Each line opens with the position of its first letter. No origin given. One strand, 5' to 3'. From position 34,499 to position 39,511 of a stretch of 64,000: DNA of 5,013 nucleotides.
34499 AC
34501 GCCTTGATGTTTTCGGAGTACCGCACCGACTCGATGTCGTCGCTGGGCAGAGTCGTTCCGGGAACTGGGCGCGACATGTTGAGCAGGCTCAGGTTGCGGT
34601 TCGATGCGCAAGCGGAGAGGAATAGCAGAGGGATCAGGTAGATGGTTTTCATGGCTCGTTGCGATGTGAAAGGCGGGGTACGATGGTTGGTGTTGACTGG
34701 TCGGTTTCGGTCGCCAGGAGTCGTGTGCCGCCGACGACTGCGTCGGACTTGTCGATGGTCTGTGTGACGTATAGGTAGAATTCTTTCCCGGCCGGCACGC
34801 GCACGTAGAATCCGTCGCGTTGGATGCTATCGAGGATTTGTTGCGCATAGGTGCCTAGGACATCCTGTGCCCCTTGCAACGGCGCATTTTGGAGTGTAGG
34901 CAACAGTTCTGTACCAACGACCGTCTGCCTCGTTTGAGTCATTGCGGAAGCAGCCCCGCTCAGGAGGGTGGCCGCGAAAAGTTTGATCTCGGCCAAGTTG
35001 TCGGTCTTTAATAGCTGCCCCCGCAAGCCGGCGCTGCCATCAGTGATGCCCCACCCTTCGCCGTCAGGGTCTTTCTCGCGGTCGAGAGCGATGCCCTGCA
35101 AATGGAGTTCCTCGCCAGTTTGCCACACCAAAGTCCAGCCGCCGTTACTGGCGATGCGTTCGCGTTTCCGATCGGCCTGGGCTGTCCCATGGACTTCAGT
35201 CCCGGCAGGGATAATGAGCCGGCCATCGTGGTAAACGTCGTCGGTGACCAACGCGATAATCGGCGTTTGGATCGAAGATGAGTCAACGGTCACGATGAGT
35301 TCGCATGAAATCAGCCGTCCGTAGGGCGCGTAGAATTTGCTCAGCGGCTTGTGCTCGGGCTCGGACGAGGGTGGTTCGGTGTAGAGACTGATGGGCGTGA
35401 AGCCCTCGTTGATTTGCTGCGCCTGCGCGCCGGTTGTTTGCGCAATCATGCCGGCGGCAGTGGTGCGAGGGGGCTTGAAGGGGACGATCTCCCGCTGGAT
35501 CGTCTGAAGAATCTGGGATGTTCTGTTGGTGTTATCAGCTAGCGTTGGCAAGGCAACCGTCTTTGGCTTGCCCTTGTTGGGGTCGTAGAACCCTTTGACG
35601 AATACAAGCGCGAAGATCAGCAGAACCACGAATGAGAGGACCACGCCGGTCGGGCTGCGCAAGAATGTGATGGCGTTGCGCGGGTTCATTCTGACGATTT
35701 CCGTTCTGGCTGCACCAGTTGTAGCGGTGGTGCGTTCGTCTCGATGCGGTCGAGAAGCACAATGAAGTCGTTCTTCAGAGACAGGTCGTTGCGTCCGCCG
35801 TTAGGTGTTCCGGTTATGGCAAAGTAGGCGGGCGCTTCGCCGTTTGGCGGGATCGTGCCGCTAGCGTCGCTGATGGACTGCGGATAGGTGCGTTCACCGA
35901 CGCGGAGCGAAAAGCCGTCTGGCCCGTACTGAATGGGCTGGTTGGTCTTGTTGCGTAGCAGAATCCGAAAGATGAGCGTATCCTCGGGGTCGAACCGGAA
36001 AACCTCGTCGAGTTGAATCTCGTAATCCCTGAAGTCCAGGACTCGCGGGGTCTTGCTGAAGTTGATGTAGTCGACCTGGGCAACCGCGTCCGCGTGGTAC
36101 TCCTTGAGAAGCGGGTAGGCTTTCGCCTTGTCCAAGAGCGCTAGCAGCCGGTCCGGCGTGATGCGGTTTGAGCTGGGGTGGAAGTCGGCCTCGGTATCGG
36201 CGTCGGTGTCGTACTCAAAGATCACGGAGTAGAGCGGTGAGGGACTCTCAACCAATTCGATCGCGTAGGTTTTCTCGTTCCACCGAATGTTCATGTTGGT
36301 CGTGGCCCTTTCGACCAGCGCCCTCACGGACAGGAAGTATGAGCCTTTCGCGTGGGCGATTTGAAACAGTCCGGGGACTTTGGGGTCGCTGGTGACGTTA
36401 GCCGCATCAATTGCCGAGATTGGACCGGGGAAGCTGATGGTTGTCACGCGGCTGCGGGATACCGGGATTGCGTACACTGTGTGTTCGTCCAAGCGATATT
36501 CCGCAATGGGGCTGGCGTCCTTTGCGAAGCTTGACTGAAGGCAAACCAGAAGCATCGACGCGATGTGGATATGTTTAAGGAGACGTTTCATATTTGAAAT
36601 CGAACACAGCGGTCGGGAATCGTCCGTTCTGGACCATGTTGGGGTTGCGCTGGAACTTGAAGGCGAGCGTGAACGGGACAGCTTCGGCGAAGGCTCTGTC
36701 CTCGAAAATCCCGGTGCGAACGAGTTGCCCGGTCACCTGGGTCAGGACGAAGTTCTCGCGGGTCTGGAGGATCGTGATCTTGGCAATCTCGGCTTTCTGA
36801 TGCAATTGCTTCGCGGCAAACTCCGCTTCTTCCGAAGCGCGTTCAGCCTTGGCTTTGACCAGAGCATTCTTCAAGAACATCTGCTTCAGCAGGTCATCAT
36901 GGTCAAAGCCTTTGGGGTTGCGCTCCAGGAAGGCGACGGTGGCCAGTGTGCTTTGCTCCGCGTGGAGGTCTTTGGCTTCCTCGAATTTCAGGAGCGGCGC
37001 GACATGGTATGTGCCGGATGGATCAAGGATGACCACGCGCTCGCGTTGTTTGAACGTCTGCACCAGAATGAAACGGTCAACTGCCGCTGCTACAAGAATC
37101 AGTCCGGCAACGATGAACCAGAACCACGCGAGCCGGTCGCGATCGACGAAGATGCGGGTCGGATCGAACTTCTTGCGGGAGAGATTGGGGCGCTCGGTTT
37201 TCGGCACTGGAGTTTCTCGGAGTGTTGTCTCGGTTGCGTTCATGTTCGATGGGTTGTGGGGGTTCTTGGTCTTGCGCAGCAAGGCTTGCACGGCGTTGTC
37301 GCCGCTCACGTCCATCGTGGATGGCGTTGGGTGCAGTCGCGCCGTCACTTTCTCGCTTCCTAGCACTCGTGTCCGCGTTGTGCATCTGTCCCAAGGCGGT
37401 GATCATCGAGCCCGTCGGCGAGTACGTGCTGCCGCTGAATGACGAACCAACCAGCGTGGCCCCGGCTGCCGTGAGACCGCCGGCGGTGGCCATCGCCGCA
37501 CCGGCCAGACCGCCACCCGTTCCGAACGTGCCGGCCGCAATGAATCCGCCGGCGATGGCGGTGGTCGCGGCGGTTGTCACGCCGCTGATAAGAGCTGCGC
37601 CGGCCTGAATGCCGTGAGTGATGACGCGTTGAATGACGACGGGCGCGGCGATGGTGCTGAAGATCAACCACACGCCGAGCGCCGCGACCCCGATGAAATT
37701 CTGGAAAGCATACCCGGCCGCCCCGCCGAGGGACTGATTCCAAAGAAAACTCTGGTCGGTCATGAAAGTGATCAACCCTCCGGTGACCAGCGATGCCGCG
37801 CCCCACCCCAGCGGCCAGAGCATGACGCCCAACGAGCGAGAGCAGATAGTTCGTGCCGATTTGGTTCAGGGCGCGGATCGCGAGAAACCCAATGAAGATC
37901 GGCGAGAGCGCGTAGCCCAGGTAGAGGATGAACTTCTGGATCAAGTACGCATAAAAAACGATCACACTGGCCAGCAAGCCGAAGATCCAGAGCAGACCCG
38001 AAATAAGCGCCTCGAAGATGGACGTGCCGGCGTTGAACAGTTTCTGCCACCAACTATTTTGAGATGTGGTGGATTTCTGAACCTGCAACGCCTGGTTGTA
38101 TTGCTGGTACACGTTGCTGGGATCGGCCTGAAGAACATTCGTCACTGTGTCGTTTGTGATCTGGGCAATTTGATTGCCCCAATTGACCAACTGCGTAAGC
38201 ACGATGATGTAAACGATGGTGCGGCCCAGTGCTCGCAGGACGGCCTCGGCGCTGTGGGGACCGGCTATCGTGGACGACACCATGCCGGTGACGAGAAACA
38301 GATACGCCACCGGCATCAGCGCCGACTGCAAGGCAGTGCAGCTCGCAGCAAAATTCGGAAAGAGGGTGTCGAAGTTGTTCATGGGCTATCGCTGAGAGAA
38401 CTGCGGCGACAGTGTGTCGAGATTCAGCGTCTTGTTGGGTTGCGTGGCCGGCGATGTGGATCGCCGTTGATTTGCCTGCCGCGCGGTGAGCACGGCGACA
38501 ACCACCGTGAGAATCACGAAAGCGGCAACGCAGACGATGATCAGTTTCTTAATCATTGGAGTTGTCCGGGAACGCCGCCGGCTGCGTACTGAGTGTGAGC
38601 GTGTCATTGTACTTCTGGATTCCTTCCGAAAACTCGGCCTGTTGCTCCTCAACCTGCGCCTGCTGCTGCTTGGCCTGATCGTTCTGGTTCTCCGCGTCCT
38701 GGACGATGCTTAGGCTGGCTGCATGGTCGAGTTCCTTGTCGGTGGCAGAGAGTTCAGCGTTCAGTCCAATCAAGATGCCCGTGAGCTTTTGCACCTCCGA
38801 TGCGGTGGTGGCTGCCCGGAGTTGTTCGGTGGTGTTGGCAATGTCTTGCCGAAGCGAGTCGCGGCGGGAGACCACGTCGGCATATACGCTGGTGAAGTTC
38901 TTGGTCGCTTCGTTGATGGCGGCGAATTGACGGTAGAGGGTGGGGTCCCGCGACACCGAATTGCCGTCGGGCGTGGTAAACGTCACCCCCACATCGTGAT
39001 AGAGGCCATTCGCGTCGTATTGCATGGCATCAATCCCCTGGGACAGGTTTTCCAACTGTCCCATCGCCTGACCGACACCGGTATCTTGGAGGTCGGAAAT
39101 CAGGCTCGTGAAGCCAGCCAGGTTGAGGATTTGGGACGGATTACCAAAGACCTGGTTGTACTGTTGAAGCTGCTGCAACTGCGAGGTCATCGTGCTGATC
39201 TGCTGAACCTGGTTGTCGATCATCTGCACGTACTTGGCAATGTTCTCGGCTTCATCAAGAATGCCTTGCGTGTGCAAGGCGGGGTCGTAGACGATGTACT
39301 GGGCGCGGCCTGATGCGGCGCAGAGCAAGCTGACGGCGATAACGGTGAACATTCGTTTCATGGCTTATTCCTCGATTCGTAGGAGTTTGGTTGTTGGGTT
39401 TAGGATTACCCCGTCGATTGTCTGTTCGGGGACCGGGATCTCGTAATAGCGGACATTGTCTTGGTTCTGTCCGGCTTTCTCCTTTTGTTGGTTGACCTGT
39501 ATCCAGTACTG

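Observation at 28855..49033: One 18-bp palindrome marks all three inter-operon control regions of the ICE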

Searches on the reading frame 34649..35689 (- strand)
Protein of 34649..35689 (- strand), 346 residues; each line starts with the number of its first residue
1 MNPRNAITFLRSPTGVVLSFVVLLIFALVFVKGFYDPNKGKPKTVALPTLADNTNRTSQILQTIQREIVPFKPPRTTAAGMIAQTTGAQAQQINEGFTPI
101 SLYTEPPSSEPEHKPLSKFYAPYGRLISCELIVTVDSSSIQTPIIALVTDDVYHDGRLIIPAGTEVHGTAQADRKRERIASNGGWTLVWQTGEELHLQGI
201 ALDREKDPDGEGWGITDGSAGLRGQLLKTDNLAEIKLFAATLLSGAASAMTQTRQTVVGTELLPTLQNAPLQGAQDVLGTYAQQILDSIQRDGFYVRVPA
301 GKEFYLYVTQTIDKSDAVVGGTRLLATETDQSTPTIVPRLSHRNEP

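Call 11: search_protein_families(library=pfam, proteins=[window:34649-35689:-], max_evalue=0.01)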
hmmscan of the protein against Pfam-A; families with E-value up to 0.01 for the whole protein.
window:34649-35689:- (346 aa): 1 family
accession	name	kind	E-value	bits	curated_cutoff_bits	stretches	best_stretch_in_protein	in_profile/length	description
PF03743.19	TrbI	-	3.7e-20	73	35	1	122-313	3-187/188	Bacterial conjugation TrbI-like protein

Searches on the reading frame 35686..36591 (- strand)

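Call 11: search_protein_families(library=pfam, proteins=[window:35686-36591:-], max_evalue=0.01)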
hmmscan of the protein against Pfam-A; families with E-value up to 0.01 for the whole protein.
window:35686-36591:- (301 aa): 1 family
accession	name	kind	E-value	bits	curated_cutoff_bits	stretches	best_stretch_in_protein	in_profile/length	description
PF03524.21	CagX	-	3e-06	27.6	34.2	1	29-168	3-108/198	Conjugal transfer protein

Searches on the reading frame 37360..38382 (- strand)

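Call 11: search_protein_families(library=pfam, proteins=[window:37360-38382:-], max_evalue=0.01)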
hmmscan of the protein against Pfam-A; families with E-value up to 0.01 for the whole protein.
window:37360-38382:- (340 aa): 1 family
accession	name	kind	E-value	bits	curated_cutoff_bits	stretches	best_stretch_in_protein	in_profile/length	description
PF04610.19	TrbL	-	4.6e-08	33.5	25.9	1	48-184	21-160/215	TrbL/VirB6 plasmid conjugal transfer protein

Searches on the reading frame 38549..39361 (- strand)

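Call 11: search_protein_families(library=pfam, proteins=[window:38549-39361:-], max_evalue=0.01)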
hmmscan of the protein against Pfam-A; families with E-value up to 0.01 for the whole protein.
window:38549-39361:- (270 aa): 2 families
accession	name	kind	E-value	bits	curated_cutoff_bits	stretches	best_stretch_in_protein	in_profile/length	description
PF13605.11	DUF4141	-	8.3e-07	28.7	30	1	3-53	1-51/53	Domain of unknown function (DUF4141)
PF07996.16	T4SS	-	0.0018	19.1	24.7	1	42-194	8-161/197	Type IV secretion system proteins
